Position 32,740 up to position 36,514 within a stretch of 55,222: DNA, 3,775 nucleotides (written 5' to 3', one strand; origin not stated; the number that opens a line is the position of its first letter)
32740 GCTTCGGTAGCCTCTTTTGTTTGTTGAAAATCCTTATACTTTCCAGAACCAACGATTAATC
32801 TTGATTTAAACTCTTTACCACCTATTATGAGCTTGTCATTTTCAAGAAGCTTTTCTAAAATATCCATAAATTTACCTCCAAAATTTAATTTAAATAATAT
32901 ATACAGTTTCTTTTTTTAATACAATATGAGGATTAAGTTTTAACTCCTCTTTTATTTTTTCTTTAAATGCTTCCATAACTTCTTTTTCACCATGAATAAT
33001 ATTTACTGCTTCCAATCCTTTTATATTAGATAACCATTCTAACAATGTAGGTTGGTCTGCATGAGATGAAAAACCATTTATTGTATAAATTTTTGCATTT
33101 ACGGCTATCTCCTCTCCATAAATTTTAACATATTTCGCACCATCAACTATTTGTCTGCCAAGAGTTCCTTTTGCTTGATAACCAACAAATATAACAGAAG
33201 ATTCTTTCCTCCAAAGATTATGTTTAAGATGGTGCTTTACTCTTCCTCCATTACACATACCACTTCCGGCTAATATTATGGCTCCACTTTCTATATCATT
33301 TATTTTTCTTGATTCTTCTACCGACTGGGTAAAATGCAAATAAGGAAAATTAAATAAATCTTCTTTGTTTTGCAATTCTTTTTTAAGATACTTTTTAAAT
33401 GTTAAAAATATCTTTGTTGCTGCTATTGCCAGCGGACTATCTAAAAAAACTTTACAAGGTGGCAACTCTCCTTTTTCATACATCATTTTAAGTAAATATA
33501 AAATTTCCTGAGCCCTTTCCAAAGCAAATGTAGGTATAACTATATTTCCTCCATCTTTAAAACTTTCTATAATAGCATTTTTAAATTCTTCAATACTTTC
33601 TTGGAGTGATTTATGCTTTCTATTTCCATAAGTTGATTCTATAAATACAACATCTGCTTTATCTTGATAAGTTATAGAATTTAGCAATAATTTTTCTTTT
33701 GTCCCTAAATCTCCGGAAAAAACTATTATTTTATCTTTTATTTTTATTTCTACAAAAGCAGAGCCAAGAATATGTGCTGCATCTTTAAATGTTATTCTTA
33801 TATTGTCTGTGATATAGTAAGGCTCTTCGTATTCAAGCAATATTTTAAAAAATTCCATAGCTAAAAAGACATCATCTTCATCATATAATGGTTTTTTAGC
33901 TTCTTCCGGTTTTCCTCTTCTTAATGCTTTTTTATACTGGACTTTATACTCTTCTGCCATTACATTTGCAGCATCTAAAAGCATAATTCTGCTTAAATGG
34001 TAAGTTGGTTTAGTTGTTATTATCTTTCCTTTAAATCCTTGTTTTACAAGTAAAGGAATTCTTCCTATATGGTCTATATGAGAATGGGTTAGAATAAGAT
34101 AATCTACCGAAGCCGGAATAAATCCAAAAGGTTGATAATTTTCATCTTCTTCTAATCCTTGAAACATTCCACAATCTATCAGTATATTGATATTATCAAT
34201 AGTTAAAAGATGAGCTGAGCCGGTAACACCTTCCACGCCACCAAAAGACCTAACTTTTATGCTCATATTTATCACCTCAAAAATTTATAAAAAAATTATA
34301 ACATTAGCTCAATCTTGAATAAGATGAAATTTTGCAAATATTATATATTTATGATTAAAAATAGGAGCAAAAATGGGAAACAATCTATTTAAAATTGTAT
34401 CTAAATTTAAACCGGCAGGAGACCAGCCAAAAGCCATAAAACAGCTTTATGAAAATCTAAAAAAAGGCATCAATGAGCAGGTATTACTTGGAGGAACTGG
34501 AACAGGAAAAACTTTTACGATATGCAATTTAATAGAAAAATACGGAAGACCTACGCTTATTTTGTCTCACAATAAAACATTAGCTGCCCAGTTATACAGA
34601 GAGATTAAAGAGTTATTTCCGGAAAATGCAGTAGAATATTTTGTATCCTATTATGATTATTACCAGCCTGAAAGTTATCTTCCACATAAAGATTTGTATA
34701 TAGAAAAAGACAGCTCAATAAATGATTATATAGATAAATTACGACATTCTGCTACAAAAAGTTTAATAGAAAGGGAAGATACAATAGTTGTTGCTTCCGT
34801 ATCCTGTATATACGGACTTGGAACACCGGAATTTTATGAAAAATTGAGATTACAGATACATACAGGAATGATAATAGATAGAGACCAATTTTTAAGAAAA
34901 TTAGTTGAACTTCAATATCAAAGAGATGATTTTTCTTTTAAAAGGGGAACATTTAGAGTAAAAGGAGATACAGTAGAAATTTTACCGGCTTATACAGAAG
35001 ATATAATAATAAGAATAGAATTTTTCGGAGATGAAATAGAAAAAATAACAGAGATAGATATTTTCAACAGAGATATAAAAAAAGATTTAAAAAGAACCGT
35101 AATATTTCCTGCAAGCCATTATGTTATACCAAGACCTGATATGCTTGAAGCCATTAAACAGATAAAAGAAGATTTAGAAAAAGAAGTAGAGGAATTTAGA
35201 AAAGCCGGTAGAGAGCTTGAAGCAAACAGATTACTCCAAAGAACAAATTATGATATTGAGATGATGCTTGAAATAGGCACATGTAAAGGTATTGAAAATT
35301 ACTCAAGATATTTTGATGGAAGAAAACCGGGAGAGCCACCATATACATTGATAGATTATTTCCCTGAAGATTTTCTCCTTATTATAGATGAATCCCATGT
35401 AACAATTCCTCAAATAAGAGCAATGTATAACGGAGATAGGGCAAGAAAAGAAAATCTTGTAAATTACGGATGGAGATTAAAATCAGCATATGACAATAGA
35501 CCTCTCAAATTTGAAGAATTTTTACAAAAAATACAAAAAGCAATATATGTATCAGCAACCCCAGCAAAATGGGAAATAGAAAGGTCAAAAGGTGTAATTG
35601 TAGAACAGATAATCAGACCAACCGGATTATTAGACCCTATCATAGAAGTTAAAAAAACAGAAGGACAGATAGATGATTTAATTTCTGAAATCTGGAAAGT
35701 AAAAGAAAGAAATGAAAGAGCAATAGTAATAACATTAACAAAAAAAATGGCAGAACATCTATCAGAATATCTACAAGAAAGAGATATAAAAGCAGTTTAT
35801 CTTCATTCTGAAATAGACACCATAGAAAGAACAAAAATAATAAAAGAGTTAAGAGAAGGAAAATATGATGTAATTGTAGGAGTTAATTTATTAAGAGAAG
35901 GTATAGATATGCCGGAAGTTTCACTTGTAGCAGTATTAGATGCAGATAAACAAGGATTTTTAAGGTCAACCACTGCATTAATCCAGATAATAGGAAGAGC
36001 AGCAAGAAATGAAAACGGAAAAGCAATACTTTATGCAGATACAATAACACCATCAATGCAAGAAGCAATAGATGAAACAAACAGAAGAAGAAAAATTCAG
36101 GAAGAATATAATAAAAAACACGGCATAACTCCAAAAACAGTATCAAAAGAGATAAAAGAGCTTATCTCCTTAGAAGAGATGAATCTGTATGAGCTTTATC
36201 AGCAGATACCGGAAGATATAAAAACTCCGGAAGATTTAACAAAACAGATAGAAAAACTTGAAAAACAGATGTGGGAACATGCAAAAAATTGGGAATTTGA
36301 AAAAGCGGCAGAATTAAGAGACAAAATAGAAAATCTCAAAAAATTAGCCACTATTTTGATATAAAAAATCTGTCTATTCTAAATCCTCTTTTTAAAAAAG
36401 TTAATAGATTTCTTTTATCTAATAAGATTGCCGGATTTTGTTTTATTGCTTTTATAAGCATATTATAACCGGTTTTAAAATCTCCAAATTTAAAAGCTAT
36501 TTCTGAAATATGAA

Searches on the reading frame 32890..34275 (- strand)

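Call 43: search_protein_families(library=pfam, proteins=[window:32890-34275:-], max_evalue=0.00001)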
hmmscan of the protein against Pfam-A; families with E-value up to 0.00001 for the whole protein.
window:32890-34275:- (461 aa): 5 families
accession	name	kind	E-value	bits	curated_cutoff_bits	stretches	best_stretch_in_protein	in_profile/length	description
PF10996.14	Beta-Casp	-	8.2e-43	146.2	27.7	1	255-376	1-120/120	Beta-Casp domain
PF07521.17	RMMBL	-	1.4e-15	57.4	21.6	1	390-451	2-62/63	Zn-dependent metallo-hydrolase RNA specificity domain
PF00753.33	Lactamase_B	-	5.7e-14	52.9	22.7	1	17-102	4-89/196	Metallo-beta-lactamase superfamily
PF16661.11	Lactamase_B_6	-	1.5e-12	47.7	27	1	23-206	1-178/193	Metallo-beta-lactamase superfamily domain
PF12706.13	Lactamase_B_2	-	2.4e-06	27.7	27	0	30-90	2-65/200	Beta-lactamase superfamily domain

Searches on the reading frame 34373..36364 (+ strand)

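Call 43: search_protein_families(library=pfam, proteins=[window:34373-36364:+], max_evalue=0.00001)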
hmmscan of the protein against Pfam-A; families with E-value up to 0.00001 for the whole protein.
window:34373-36364:+ (663 aa): 6 families
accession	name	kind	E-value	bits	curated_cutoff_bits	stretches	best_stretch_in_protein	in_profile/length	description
PF17757.6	UvrB_inter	-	2.9e-32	111.1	22.9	1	160-250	1-91/91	UvrB interaction domain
PF12344.14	UvrB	-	8.2e-25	86.8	27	1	553-595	1-43/43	Ultra-violet resistance protein B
PF00271.37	Helicase_C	-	1.4e-22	80.5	23.5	1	433-546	3-109/110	Helicase conserved C-terminal domain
PF04851.21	ResIII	-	1.3e-11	45.1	22.5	1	13-93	3-84/164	Type III restriction enzyme, res subunit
PF02151.25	UVR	-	1.8e-08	34.3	21.5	1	624-657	2-35/36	UvrB/uvrC motif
PF00270.35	DEAD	-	1.9e-07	31.4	26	0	18-88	4-77/167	DEAD/DEAH box helicase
